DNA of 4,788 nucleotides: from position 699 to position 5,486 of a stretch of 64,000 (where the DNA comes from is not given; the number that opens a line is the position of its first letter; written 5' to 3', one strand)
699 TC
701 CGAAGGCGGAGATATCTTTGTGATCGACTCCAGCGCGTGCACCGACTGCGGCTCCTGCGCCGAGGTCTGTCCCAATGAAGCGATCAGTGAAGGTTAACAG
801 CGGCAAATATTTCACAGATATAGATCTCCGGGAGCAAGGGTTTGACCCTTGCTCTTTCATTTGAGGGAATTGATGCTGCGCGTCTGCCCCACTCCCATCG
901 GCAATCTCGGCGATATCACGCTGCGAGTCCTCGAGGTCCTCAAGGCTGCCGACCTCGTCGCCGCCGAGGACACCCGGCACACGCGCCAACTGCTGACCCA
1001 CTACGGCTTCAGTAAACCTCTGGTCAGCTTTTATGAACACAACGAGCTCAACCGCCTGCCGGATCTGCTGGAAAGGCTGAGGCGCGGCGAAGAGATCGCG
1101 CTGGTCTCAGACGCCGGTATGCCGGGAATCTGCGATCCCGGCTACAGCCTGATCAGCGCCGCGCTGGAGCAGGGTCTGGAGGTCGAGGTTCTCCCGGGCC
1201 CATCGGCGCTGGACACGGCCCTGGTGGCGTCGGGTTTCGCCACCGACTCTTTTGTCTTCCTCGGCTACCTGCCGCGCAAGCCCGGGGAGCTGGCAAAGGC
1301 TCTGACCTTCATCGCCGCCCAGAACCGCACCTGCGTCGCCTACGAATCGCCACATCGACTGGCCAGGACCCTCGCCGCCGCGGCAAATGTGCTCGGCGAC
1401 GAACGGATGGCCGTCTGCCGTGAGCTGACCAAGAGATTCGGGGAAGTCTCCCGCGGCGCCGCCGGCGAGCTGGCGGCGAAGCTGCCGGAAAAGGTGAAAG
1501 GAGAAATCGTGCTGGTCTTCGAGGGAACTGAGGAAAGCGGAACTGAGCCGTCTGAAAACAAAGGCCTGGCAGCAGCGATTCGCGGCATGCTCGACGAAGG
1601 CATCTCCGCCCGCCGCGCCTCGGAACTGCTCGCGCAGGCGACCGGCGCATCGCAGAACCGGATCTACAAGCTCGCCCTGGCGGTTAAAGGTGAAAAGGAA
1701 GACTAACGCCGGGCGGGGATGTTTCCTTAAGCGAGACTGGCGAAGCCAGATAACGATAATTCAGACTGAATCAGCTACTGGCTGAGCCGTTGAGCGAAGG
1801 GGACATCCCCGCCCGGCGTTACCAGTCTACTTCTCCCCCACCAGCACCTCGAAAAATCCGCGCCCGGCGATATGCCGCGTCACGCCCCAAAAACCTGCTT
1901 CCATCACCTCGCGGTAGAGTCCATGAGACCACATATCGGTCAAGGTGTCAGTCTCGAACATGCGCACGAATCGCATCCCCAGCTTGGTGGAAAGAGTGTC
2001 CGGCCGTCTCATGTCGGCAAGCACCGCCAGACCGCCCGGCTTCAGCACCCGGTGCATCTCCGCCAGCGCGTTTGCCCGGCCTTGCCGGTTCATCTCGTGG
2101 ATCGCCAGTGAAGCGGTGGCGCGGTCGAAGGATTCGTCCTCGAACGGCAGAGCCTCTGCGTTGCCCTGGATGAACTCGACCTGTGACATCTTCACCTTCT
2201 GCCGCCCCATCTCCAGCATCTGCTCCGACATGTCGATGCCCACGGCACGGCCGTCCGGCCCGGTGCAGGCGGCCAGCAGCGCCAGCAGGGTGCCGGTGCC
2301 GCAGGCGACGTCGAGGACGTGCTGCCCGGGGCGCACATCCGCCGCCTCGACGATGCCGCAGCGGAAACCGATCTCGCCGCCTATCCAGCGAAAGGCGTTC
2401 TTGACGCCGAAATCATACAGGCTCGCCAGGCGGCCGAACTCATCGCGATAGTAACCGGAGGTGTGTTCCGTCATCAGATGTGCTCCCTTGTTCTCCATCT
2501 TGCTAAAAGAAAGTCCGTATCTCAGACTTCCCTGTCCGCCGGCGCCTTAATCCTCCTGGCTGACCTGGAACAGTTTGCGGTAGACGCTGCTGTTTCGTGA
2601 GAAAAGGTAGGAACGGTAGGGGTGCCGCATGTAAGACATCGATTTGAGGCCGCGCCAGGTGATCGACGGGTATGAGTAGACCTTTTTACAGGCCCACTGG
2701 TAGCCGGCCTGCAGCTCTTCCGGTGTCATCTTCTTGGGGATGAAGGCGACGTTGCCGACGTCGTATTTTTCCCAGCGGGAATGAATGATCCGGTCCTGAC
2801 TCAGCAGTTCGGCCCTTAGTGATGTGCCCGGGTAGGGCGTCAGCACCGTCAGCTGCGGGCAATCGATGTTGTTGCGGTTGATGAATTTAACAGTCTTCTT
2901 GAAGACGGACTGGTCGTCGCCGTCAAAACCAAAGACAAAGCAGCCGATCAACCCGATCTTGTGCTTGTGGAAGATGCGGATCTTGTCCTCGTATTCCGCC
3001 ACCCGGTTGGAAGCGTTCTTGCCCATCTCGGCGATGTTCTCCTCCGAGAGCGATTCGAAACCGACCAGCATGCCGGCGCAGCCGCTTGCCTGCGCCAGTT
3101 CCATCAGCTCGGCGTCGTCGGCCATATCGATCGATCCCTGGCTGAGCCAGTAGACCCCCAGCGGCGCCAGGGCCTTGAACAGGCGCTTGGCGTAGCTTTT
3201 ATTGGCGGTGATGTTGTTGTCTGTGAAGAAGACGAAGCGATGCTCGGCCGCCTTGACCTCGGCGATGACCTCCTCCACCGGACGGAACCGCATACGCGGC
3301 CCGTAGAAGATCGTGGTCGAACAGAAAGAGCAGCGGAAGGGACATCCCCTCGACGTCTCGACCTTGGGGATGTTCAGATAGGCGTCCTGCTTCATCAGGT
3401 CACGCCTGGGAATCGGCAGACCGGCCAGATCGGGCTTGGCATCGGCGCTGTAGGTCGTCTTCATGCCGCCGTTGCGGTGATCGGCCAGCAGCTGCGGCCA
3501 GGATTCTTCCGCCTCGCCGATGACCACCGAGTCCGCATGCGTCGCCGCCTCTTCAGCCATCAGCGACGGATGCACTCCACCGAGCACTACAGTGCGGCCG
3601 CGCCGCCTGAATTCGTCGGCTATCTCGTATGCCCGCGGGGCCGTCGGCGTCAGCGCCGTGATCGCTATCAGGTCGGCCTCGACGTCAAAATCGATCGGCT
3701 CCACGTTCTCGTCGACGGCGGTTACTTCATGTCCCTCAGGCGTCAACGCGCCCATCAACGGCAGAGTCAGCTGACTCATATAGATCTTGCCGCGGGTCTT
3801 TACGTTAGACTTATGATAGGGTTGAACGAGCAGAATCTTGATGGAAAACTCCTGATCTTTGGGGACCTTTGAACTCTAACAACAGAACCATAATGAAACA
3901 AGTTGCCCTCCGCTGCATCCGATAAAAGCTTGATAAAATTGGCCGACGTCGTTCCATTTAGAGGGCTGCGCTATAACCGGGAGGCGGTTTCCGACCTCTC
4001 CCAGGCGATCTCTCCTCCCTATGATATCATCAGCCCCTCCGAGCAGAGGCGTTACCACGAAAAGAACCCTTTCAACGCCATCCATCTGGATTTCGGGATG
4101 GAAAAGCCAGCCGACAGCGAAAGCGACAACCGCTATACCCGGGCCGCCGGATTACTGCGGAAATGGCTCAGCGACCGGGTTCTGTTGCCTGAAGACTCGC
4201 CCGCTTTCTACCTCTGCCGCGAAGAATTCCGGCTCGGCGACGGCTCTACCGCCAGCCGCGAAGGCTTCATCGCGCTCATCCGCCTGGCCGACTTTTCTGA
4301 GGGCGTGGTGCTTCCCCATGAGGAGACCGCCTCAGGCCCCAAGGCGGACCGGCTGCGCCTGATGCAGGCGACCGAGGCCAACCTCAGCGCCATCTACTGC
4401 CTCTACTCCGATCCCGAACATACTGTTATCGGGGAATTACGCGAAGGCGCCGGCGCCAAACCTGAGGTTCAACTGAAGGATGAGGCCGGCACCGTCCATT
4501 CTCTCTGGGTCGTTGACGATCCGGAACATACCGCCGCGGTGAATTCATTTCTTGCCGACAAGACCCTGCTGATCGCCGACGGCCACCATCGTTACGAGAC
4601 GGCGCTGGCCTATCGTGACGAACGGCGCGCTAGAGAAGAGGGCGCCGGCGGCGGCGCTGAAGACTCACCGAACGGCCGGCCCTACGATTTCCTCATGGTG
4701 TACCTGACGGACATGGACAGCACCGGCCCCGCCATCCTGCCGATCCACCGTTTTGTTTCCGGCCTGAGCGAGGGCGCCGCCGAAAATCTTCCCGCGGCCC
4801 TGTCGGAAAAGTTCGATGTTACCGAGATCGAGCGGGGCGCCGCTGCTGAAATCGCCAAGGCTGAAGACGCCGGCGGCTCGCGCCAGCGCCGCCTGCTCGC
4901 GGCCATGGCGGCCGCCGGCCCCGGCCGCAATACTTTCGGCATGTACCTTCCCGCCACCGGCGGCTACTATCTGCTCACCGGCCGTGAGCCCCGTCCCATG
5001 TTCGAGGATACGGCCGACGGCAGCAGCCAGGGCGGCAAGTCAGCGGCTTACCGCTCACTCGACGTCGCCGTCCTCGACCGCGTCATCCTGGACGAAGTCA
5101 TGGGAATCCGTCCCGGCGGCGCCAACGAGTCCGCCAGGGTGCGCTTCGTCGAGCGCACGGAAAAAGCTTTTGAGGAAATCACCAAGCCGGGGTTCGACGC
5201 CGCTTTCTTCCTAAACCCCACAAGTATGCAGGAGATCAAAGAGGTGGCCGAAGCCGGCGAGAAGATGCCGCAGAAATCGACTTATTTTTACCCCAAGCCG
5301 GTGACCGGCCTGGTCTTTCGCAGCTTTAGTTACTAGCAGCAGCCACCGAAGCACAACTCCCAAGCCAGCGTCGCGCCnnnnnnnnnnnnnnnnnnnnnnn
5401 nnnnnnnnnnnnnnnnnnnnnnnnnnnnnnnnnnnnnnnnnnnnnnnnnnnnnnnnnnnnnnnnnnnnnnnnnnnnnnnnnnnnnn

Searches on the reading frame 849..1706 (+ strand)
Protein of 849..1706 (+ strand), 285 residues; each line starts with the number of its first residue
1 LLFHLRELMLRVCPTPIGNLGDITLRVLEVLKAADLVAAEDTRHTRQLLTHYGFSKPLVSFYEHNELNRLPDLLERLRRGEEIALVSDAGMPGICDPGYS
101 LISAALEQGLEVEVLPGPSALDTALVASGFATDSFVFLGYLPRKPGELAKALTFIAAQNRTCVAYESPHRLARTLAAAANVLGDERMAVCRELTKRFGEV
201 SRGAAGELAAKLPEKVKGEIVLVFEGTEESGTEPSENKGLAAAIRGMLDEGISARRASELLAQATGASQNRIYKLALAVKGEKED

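Call 50: search_protein_families(library=pfam, proteins=[window:849-1706:+], max_evalue=0.00001)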
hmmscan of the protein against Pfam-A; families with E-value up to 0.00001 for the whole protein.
window:849-1706:+ (285 aa): 1 family
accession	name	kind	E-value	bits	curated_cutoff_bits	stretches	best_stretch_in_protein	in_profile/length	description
PF00590.25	TP_methylase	-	1.1e-28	101.1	27.8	1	14-208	6-211/212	Tetrapyrrole (Corrin/Porphyrin) Methylases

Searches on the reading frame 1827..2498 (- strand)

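Call 50: search_protein_families(library=pfam, proteins=[window:1827-2498:-], max_evalue=0.00001)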
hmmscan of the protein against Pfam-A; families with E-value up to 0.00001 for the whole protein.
window:1827-2498:- (223 aa): 10 families
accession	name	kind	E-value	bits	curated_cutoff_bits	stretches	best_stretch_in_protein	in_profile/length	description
PF13649.12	Methyltransf_25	-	2.7e-27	95.8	27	1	61-156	1-97/97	Methyltransferase domain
PF01209.24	Ubie_methyltran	-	7.5e-27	94.6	20.1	1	47-167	37-158/233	ubiE/COQ5 methyltransferase family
PF08241.18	Methyltransf_11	-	9.7e-25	87.5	21.2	1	62-159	1-94/95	Methyltransferase domain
PF13847.12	Methyltransf_31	-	2.9e-23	82.6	27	1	57-166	3-115/145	Methyltransferase domain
PF08242.18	Methyltransf_12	-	8.5e-15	55.7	30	1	62-157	1-97/98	Methyltransferase domain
PF13489.12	Methyltransf_23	-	8.9e-10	39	27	1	56-203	21-159/164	Methyltransferase domain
PF01135.25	PCMT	-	7.5e-08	32.8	20.3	1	50-108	66-124/210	Protein-L-isoaspartate(D-aspartate) O-methyltransferase (PCMT)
PF07021.18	MetW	-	9.7e-07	29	21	1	55-151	11-101/193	Methionine biosynthesis protein MetW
PF02353.26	CMAS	-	7.1e-06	26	27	1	50-170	55-174/273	Mycolic acid cyclopropane synthetase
PF01728.25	FtsJ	-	7.4e-06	26.4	24.1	0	50-135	13-98/181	FtsJ-like methyltransferase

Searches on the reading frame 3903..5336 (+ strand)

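Call 50: search_protein_families(library=pfam, proteins=[window:3903-5336:+], max_evalue=0.00001)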
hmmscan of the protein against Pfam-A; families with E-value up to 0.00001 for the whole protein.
window:3903-5336:+ (477 aa): 1 family
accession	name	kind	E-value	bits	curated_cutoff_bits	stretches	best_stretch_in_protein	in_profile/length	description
PF06245.16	DUF1015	-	4.1e-87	292.6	25.8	1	17-388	2-324/325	Protein of unknown function (DUF1015)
